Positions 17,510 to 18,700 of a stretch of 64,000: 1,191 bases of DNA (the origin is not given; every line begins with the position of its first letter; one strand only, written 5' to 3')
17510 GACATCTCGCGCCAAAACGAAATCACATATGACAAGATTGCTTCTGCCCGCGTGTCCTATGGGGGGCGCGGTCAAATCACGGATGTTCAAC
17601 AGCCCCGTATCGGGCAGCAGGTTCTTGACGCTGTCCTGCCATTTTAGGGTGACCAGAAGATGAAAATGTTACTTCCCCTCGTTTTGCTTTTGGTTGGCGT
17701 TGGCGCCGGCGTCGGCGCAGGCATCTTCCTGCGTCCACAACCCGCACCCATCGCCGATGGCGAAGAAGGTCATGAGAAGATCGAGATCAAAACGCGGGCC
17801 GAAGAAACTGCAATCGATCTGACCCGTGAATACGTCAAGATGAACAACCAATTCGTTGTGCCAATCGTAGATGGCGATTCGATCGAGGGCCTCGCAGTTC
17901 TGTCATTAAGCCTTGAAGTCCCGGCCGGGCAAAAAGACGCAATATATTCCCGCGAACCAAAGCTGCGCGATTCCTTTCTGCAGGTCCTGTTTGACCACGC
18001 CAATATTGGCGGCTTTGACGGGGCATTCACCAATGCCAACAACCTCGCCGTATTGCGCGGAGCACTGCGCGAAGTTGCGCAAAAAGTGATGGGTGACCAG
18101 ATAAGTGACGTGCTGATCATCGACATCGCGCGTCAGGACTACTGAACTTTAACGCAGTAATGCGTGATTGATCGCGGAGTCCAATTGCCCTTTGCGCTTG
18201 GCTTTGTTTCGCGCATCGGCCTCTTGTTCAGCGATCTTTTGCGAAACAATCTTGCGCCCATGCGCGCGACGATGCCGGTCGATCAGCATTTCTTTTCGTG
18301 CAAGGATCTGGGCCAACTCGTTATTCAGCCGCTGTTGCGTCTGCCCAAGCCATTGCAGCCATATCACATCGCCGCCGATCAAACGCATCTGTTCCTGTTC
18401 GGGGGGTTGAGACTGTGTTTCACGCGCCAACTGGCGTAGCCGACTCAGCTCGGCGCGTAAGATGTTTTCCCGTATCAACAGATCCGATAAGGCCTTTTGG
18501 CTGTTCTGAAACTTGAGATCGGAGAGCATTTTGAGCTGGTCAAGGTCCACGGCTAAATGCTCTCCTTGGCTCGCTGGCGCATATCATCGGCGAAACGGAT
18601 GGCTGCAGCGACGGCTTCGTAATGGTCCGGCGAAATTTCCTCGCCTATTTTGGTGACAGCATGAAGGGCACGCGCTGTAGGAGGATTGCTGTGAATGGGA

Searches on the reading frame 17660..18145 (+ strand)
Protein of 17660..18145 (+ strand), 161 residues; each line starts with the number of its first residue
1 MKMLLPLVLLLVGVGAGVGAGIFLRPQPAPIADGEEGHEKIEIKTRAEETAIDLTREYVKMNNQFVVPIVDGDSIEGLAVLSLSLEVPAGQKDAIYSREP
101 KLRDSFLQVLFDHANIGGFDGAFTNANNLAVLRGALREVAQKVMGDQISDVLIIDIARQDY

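Call 3: search_protein_families(library=pfam, proteins=[window:17660-18145:+], max_evalue=0.01)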
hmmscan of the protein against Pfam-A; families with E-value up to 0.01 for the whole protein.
window:17660-18145:+ (161 aa): 1 family
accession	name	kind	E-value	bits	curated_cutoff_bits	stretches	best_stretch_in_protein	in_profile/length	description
PF03748.19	FliL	-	1.5e-05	25.9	24.6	1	58-157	1-101/103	Flagellar basal body-associated protein FliL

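Call 4: search_protein_families(library=ncbifam, proteins=[window:17660-18145:+], max_evalue=0.01)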
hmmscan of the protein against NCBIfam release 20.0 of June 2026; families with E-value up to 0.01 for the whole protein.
window:17660-18145:+ (161 aa): 0 families

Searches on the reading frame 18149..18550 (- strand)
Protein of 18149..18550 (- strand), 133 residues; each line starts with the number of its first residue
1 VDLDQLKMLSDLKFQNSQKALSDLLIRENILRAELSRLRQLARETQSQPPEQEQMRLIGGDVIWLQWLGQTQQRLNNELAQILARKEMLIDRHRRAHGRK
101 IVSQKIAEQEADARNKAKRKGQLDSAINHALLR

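Call 3: search_protein_families(library=pfam, proteins=[window:18149-18550:-], max_evalue=0.01)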
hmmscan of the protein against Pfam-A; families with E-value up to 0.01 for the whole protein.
window:18149-18550:- (133 aa): 1 family
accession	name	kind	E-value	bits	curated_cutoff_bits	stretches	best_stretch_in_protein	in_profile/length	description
PF01920.25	Prefoldin_2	-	0.0058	17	27.6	1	13-89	6-81/106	Prefoldin subunit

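Call 4: search_protein_families(library=ncbifam, proteins=[window:18149-18550:-], max_evalue=0.01)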
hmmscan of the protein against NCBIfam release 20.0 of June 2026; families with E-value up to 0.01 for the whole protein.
window:18149-18550:- (133 aa): 1 family
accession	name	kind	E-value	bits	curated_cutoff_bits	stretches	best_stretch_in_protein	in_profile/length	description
NF008524.1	PRK11459.1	equivalog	0.0023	16.8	650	1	45-123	170-247/478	multidrug resistance outer membrane protein MdtQ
